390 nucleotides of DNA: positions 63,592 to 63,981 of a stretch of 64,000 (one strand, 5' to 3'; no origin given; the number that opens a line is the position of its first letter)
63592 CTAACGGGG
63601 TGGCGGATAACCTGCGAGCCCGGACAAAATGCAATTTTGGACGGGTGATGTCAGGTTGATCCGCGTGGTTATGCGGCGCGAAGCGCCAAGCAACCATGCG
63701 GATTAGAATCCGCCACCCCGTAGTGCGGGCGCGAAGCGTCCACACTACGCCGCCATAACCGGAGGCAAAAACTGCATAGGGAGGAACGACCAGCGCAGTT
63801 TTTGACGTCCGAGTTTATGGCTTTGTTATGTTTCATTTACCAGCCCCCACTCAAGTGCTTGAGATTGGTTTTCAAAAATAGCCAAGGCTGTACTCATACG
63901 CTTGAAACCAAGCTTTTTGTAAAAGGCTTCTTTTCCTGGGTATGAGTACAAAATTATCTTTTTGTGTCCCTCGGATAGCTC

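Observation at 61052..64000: End of a chromosomal integron cassette array (five attC sites, integrase presumably just beyond the window)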

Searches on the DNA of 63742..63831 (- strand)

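Call 32: build_rna_model(alignment_id=A3, structure=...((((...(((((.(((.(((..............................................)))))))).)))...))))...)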
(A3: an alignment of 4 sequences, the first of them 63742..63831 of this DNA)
Model R1 built from alignment A3 (4 sequences, 91 columns); structure: as given.
model positions 67; base pairs 15; branch points 0; effective number of sequences 4; information 0.819 bits per position. Calibrated on 0.2 Mb of random sequence (short: E-values are rough).
structure used (alignment columns):
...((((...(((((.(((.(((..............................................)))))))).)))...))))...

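Call 33: search_with_rna_model(model_id=R1, sources=[window, L001], max_evalue=10, show_alignments=8)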
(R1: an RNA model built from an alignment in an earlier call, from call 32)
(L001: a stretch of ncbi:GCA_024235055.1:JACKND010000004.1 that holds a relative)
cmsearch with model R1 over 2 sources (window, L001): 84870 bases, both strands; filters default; matches with E-value up to 10: 8.
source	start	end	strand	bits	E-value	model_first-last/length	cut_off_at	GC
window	61722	61787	-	67.1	2e-15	1-67/67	no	0.64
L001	10872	10937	+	67.1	2e-15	1-67/67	no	0.64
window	63742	63831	-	67.1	2.1e-15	1-67/67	no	0.5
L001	8828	8917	+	67.1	2.1e-15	1-67/67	no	0.5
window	61052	61109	-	63.1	2.4e-14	1-67/67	no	0.52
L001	11550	11607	+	63.1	2.4e-14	1-67/67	no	0.52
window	62686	62760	-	53.9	7.5e-12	1-67/67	no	0.48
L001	9899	9973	+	53.9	7.5e-12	1-67/67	no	0.48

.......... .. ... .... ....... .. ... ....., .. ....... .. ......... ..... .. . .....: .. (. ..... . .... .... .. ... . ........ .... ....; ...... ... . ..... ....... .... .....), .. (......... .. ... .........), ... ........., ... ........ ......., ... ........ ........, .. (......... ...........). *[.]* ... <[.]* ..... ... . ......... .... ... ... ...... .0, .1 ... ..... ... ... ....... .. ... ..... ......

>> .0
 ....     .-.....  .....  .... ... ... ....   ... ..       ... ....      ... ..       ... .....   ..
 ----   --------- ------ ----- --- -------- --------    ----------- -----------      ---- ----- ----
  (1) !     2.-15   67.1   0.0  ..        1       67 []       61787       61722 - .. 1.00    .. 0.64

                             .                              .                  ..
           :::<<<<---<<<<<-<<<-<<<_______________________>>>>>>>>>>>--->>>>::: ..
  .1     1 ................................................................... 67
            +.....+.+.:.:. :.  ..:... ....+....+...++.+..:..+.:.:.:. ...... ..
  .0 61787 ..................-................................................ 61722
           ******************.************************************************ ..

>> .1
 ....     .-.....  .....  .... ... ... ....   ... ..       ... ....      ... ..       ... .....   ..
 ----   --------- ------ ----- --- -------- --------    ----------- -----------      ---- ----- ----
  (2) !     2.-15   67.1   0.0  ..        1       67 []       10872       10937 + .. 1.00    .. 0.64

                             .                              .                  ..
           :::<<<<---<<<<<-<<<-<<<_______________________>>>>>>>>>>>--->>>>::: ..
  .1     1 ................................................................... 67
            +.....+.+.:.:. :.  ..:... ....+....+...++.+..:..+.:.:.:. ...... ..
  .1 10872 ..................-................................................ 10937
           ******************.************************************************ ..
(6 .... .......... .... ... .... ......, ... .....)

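Call 34: search_with_rna_model(model_id=R1, sources=[L004, L005, L006, L007, L008, L009, L010, L011, L012, L013, L014, L015, L016, L017, L018, L019, L020, L021, L022, L023, L024, L025, L026, L027, L028, L029, L030, L031, L032, L033, L034, L035, L036, L037, L038, L039, L040, L041, L042, L043, L044, L045, L046, L047, L048, L049, L050, L051, L052, L053, L054, L055, L056, L057, L058, L059, L060, L061, L062, L063, L064, L065, L066, L067, L068, L069, L070, L071, L072, L073, L074, L075, L076, L077, L078, L079, L080, L081, L082, L083], max_evalue=10)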
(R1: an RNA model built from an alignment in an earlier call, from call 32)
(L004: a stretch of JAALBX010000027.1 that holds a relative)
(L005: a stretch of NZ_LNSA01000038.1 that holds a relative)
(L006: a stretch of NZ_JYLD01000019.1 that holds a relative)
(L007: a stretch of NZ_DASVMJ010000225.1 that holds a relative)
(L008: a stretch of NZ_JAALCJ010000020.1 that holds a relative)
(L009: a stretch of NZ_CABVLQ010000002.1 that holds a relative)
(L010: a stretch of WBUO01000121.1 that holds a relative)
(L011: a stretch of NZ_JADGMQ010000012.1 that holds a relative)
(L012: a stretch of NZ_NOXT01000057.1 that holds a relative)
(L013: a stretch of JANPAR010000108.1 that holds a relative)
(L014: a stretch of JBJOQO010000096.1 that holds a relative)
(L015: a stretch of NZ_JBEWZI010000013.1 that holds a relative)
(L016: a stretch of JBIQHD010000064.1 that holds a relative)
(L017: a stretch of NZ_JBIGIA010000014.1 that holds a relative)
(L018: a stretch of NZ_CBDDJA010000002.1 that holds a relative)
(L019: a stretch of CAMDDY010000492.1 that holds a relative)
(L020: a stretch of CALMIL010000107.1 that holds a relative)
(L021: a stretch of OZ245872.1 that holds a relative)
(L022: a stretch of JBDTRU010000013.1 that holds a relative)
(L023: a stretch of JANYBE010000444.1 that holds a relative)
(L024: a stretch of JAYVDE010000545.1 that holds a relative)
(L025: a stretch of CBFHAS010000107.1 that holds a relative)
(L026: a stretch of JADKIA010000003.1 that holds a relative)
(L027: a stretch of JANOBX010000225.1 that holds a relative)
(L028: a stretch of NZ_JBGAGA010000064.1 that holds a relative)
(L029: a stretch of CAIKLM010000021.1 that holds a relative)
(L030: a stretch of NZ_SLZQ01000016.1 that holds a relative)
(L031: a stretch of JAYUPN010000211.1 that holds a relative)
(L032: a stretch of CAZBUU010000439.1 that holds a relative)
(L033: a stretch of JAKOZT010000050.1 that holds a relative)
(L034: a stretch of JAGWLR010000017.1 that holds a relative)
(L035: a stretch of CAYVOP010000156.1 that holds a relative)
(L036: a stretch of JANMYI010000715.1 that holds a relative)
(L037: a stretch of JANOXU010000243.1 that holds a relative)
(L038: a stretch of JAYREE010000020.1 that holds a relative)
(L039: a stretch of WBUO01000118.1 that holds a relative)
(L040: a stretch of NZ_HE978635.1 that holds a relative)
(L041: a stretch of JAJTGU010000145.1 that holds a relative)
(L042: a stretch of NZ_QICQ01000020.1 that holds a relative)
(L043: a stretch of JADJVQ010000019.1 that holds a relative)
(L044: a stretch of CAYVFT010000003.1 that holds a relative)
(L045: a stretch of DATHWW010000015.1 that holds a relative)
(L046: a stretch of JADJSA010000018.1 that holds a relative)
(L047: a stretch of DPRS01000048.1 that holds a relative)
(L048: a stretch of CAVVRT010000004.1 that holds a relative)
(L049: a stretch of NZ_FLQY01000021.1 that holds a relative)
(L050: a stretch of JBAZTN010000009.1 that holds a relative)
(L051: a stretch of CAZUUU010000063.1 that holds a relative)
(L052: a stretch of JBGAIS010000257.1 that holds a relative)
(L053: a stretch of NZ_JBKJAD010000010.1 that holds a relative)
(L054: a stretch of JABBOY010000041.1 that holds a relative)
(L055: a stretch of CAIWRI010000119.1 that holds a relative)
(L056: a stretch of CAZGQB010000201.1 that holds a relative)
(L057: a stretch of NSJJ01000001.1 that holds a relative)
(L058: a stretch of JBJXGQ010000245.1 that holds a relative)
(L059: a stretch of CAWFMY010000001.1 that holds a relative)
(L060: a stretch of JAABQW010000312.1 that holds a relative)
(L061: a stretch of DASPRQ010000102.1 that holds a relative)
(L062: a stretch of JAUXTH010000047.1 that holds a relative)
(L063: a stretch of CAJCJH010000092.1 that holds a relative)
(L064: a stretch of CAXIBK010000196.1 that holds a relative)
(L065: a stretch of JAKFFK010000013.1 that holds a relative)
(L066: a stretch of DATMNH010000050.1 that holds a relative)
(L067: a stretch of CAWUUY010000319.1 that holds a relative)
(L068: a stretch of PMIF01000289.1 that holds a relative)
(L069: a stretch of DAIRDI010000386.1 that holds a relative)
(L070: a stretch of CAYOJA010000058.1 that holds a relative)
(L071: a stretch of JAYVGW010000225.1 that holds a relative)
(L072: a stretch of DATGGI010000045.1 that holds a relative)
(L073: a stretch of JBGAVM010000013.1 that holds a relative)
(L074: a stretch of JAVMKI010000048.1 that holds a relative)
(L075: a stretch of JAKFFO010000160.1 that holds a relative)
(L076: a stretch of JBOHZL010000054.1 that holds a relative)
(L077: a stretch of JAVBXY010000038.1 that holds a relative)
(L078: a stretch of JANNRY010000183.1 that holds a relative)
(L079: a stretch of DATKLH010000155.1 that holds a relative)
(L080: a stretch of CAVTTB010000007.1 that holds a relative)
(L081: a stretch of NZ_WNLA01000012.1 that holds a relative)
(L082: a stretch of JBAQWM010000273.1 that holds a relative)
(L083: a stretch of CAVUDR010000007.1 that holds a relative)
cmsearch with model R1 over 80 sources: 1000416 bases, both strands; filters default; matches with E-value up to 10: 53.
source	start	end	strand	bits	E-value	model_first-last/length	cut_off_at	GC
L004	8486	8599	-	42.5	1.1e-07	1-67/67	no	0.58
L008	4164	4277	-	40.6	3.6e-07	1-67/67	no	0.6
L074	4644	4713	-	34.8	1.4e-05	1-67/67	no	0.61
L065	7146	7232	-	34.4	1.7e-05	1-67/67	no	0.56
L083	9130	9192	-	32.8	4.8e-05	1-67/67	no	0.52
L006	9108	9176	-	32.2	6.9e-05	1-67/67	no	0.62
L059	5746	5829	-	29.9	0.00029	1-67/67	no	0.71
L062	3132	3194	-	29.8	0.0003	1-67/67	no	0.54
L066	134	213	-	29.7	0.00032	1-67/67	no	0.74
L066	1395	1475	-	29.4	0.0004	1-67/67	no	0.69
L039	1591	1680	-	29.2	0.00043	1-67/67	no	0.64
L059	8349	8432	-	28.4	0.00073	1-67/67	no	0.69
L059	5228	5311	-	27.5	0.0013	1-67/67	no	0.71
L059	7211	7295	-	27.4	0.0014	1-67/67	no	0.73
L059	4801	4884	-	27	0.0018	1-67/67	no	0.71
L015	8795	8875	-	27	0.0018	1-67/67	no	0.65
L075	417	503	-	26.8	0.002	1-67/67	no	0.57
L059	9482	9565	-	26.4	0.0025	1-67/67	no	0.73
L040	9389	9451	-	25.5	0.0044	1-67/67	no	0.62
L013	1430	1486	-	25.3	0.0051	1-67/67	no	0.67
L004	6960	7019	-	24.5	0.0083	1-67/67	no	0.53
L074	2656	2718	-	24.4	0.0089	1-67/67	no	0.62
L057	8955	9024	-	24.3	0.0093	1-67/67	no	0.69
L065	9486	9544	-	24.3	0.0093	1-67/67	no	0.59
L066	1817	1897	-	24.3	0.0096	1-67/67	no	0.7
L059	6761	6844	-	24.2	0.0099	1-67/67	no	0.73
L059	4405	4488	-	23.5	0.016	1-67/67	no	0.7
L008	770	829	-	23.3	0.017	1-67/67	no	0.57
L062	3660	3722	-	23.3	0.017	1-67/67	no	0.57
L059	7612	7695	-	22.3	0.033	1-67/67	no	0.74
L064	274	389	-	22.1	0.037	1-67/67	no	0.63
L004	7924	8005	-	21.5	0.053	1-67/67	no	0.51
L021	7349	7450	-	21.5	0.053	1-67/67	no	0.65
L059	6286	6369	-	21.3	0.061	1-67/67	no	0.73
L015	6866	6958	-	21.1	0.07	1-67/67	no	0.66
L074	6164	6221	-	20.6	0.094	1-67/67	no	0.6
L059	8840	8923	-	20.5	0.099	1-67/67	no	0.68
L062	441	529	-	20.3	0.11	1-67/67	no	0.51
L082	307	372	-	19.4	0.2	1-67/67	no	0.65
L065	5031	5113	-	19.2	0.23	1-67/67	no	0.64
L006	8616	8681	-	18.9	0.28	1-67/67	no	0.61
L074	2131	2222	-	17.7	0.57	1-67/67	no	0.71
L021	4665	4742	-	17.4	0.68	1-67/67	no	0.68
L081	3797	3868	-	17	0.87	1-67/67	no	0.67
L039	117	188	-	16.5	1.2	1-67/67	no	0.56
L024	5545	5587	+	15.9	1.8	11-59/67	no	0.67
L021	7849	7959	-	15.5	2.3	1-67/67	no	0.66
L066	621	701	-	15.3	2.5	1-67/67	no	0.68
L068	429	524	-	15.3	2.6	1-67/67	no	0.68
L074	5869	5963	-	13.5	7.7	1-67/67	no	0.6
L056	1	59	-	13.4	8.6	1-55/67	3'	0.68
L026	12435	12516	+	13.4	8.6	1-67/67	no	0.67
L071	4482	4533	-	13.2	9.3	1-67/67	no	0.54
